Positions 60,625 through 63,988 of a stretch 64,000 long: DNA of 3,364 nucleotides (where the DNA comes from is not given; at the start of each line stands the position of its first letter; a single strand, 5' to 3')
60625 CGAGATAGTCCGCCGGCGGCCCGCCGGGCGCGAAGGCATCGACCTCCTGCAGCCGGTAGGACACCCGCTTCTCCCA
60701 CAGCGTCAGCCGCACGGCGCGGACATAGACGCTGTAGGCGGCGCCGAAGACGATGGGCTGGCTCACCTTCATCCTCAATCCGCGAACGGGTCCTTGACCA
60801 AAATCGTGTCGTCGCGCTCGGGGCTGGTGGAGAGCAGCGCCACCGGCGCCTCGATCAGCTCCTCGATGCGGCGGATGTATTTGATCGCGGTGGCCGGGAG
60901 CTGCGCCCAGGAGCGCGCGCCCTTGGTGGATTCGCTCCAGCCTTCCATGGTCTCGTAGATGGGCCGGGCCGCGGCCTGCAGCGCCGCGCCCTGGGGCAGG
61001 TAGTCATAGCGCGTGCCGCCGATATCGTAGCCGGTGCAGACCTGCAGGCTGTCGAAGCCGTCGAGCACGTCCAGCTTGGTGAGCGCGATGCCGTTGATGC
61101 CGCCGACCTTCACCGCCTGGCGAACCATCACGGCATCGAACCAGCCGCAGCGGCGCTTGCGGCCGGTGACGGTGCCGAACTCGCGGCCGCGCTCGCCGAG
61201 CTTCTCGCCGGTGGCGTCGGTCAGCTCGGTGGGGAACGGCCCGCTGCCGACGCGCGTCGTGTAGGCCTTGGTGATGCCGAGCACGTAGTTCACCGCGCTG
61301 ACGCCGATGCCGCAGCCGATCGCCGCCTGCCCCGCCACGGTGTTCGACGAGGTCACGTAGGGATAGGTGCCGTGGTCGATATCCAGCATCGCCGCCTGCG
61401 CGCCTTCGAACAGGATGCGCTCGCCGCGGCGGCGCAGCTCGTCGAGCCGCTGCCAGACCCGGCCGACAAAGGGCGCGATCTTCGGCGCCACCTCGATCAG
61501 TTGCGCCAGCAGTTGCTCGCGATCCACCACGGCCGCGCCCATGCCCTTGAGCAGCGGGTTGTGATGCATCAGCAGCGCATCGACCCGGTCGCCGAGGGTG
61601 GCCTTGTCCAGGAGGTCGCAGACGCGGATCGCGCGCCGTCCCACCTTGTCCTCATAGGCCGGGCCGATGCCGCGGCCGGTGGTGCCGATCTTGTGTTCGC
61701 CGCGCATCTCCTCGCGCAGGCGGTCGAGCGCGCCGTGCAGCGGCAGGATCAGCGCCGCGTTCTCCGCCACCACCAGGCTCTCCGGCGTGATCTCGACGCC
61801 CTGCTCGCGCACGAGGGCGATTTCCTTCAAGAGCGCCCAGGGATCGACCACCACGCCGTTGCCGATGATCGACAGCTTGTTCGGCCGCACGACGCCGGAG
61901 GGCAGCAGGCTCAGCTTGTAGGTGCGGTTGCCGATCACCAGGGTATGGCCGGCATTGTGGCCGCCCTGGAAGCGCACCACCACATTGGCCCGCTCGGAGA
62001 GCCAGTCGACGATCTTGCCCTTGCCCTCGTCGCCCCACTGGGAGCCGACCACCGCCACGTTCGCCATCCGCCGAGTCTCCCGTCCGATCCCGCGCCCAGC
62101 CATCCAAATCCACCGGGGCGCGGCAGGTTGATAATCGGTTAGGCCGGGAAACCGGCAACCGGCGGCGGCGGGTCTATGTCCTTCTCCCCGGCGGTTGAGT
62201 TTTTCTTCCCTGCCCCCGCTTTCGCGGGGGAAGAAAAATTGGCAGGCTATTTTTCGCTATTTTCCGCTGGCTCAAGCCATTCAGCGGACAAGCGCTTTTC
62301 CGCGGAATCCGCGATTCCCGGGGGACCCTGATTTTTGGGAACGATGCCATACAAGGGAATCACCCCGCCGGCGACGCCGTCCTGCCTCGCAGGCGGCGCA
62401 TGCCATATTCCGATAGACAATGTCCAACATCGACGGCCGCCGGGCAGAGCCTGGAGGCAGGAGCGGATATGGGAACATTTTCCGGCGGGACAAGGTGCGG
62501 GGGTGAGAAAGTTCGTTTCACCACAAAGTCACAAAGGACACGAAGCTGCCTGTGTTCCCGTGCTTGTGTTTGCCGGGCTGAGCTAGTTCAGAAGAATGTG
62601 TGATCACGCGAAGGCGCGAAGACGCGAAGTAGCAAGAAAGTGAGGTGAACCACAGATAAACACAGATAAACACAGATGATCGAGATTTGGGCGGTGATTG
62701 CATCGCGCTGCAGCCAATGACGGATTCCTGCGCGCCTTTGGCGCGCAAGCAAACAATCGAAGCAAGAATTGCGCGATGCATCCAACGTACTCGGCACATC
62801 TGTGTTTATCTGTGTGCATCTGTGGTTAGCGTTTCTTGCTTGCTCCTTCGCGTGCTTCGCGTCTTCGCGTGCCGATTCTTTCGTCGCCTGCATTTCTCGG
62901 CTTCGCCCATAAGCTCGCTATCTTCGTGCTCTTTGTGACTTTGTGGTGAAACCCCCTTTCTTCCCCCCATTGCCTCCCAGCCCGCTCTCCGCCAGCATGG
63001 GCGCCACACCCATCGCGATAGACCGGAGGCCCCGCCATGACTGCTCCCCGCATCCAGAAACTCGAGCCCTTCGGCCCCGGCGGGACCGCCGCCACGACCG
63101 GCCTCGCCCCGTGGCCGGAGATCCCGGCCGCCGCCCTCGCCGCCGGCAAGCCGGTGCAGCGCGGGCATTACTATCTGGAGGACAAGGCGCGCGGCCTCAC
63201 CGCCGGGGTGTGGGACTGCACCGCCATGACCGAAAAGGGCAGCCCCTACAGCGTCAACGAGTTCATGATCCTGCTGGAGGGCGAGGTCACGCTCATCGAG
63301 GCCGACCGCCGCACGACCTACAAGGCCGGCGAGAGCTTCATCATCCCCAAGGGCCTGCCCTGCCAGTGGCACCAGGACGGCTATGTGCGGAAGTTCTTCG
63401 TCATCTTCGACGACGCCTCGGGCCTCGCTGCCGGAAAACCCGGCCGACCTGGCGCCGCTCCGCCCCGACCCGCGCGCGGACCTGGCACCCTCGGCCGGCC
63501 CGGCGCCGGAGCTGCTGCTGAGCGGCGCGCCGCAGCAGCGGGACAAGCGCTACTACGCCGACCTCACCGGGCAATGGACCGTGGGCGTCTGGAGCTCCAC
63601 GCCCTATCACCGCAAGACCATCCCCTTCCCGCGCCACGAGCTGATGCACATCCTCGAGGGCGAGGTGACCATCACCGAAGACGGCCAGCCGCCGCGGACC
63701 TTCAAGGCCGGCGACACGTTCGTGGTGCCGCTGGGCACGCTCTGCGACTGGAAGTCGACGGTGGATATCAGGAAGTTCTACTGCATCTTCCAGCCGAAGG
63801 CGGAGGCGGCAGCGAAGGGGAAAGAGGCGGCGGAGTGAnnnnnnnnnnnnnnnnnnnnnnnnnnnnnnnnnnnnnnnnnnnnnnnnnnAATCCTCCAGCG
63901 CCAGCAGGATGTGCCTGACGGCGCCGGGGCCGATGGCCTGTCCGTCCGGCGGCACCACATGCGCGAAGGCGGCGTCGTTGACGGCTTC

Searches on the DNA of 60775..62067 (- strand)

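Call 71: search_dna_similar(query=L130:2120-2470:+, collection=plasmids, mode=distant, max_evalue=0.01, max_rows=25)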
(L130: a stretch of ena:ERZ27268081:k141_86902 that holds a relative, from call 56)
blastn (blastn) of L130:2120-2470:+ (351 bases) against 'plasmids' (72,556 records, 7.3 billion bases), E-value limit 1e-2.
No match.

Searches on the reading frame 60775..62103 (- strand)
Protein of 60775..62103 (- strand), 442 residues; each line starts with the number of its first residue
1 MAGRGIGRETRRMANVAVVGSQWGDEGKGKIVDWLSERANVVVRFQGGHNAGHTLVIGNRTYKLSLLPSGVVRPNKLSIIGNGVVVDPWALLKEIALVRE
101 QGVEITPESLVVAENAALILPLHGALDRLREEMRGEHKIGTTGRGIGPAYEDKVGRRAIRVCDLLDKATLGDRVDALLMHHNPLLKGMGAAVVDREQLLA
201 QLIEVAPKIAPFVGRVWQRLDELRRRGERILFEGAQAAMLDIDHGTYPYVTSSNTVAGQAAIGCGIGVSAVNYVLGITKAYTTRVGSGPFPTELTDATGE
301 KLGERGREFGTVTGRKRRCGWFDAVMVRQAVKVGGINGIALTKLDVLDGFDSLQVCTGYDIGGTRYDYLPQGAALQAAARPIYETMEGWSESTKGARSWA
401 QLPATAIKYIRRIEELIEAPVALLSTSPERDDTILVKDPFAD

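Call 51: find_encoding_contigs(protein=window:60775-62103:-, flank=3000, max_places=6)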
Protein window:60775-62103:- (442 aa): no gene with exactly this product is on record in the collection.

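Call 52: find_encoding_contigs(protein=window:60775-62067:-, flank=3000, max_places=6)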
Protein window:60775-62067:- (430 aa): no gene with exactly this product is on record in the collection.

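Call 53: find_homologous_proteins(query=window:60775-62067:-, max_evalue=1e-100)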
Query window:60775-62067:- (430 aa): 8000 proteins with E <= 1e-100 among 8000 candidates; the best 120 are listed.
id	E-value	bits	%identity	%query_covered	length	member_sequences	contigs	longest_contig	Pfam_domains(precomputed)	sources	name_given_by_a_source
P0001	6.4e-285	963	100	100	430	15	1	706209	PF00709.28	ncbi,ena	-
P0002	2.3e-281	951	99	100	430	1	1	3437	PF00709.28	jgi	jgi:adenylosuccinate synthase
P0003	1.4e-276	935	97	100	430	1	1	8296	PF00709.28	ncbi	-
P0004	3.6e-264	894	93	100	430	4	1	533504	PF00709.28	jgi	jgi:adenylosuccinate synthase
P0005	3.9e-257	871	91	100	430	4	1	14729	PF00709.28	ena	-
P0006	3.3e-236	802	83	100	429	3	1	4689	PF00709.28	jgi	-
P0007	5.5e-236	801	83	100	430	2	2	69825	PF00709.28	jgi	jgi:adenylosuccinate synthase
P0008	9.4e-235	797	83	100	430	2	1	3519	PF00709.28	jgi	jgi:adenylosuccinate synthase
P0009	6.2e-233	791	81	100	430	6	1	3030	PF00709.28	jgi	jgi:adenylosuccinate synthase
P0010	1.1e-232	790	82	100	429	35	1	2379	PF00709.28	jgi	jgi:adenylosuccinate synthase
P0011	1.7e-232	790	82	100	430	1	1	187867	PF00709.28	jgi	jgi:adenylosuccinate synthase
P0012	6.7e-232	788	82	100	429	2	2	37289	PF00709.28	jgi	jgi:adenylosuccinate synthase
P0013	1.7e-231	787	82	100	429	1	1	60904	PF00709.28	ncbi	ncbi:MAG: adenylosuccinate synthase [Pseudomonadota bacterium]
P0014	3.2e-231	786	81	100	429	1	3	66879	PF00709.28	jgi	jgi:adenylosuccinate synthase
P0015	1.0e-230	784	81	100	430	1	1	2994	PF00709.28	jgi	jgi:adenylosuccinate synthase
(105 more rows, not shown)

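Call 54: find_encoding_contigs(protein=P0001, flank=2500, max_places=2)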
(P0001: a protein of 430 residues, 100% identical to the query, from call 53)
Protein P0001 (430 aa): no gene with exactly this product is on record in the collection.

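Call 55: find_encoding_contigs(protein=P0004, flank=2500, max_places=2)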
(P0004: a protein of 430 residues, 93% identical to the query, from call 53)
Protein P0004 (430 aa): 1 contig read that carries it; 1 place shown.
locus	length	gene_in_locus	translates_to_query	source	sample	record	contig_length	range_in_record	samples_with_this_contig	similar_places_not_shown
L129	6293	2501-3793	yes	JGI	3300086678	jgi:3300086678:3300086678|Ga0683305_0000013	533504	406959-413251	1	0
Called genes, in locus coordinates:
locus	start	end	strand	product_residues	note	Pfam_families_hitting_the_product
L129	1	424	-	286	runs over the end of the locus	PF06249:EutQ (faint), PF00190:Cupin_1 (faint), PF05899:Cupin_3, PF07883:Cupin_2 (weak)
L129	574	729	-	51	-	-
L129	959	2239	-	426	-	PF00990:GGDEF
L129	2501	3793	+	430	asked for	PF00709:Adenylsucc_synt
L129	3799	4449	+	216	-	PF02798:GST_N, PF13417:GST_N_3, PF13409:GST_N_2, PF00043:GST_C, PF14497:GST_C_3 (weak), PF13410:GST_C_2 (weak)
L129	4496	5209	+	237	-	PF00117:GATase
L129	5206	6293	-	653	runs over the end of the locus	PF03704:BTAD, PF07719:TPR_2 (faint), PF13428:TPR_14 (faint), PF13414:TPR_11 (faint), PF14559:TPR_19 (faint), PF00515:TPR_1 (faint), PF13431:TPR_17 (faint)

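Call 56: find_encoding_contigs(protein=P0005, flank=2500, max_places=2)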
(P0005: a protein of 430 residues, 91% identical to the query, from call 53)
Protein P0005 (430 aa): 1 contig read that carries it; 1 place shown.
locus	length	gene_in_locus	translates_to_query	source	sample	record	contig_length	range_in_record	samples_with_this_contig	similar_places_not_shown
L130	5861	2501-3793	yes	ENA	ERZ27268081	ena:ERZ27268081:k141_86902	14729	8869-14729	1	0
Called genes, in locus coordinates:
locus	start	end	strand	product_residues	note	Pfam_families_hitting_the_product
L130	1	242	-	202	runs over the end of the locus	-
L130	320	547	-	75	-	-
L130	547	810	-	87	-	-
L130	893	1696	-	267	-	PF06249:EutQ (faint), PF05899:Cupin_3, PF12852:Cupin_6 (faint), PF21621:MPI_cupin_dom (faint), PF07883:Cupin_2, PF06865:Ppnp (faint), PF05899:Cupin_3, PF07883:Cupin_2 (weak)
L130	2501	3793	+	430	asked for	PF00709:Adenylsucc_synt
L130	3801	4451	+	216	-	PF02798:GST_N, PF13417:GST_N_3, PF13409:GST_N_2, PF00043:GST_C, PF14497:GST_C_3 (weak), PF13410:GST_C_2 (weak)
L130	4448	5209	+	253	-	PF00117:GATase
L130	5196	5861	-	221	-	?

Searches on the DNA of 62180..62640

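Call 6: search_rna_families(source=window, start=62180, end=62640, threshold=evalue, max_evalue=10, show_alignments=3)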
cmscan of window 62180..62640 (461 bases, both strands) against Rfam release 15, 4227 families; matches with E-value up to 10: 6.
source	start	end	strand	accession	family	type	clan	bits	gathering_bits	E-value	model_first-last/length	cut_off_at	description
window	62201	62237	+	RF03658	mir-2300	Gene; miRNA;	-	15.7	90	2.9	1-74/74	no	mir-2300 microRNA precursor family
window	62201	62237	-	RF03658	mir-2300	Gene; miRNA;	-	15.4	90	3.3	1-74/74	no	mir-2300 microRNA precursor family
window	62202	62243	+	RF03520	mir-3059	Gene; miRNA;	-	13.7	88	9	1-59/59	no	mir-3059 microRNA precursor family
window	62257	62300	-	RF02508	Atu_Ti4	Gene; sRNA;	-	13.6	40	6.4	1-107/107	no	Rhizobiales sRNA Atu_Ti4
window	62398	62495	+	RF00190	SNORA16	Gene; snRNA; snoRNA; HACA-box;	CL00021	13.3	35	4.1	1-135/135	no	Small nucleolar RNA SNORA16B/SNORA16A family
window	62213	62229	-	RF03167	c-di-GMP-I-GGC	Cis-reg; riboswitch;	CL00126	13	59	2.7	16-32/80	no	c-di-GMP-I-GGC riboswitch aptamer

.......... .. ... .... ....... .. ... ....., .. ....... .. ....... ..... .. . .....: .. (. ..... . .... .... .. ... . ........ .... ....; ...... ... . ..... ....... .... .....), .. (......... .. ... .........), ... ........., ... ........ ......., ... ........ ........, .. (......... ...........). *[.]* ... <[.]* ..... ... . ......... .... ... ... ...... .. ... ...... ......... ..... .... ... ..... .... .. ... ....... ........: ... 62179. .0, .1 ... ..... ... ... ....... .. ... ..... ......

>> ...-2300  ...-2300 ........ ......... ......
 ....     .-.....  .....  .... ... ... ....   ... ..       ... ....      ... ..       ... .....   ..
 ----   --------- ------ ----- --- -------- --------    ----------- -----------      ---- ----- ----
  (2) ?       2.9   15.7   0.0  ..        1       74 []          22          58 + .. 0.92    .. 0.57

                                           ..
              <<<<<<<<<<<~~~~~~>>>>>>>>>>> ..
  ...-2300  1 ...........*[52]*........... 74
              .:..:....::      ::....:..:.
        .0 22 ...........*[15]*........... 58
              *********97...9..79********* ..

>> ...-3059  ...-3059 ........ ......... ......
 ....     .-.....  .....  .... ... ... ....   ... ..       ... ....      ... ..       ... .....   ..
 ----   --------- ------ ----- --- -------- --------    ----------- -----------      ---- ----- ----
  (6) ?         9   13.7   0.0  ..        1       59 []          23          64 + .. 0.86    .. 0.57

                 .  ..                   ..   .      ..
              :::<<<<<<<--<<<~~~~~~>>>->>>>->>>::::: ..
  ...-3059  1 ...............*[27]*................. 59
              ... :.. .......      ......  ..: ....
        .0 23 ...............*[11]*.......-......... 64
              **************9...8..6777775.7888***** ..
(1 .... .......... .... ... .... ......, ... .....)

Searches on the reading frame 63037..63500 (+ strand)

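Call 69: search_protein_families(library=pfam, proteins=[window:63037-63500:+], max_evalue=0.01)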
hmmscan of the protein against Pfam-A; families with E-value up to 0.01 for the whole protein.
window:63037-63500:+ (154 aa): 4 families
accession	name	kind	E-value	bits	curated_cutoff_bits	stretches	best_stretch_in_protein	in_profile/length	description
PF05899.18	Cupin_3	-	8.3e-09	35.5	23.5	1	54-121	7-74/74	EutQ-like cupin domain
PF07883.17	Cupin_2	-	3.9e-07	30.1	27.2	1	74-112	19-57/70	Cupin domain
PF21621.3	MPI_cupin_dom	-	0.0028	18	27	1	77-106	33-62/79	Mannose-6-phosphate isomerase, cupin domain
PF06249.18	EutQ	-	0.0063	16.7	21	1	73-124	95-146/152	Ethanolamine utilisation protein EutQ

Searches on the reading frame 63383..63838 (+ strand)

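Call 69: search_protein_families(library=pfam, proteins=[window:63383-63838:+], max_evalue=0.01)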
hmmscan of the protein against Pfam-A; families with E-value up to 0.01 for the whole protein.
window:63383-63838:+ (151 aa): 3 families
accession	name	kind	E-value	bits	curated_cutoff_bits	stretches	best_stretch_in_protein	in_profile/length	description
PF05899.18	Cupin_3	-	1.3e-15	57.3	23.5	1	63-133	5-74/74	EutQ-like cupin domain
PF07883.17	Cupin_2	-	4.3e-05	23.6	27.2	1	83-119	17-52/70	Cupin domain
PF06865.17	Ppnp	-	0.00041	21.1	25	1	63-120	22-77/92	Pyrimidine/purine nucleoside phosphorylase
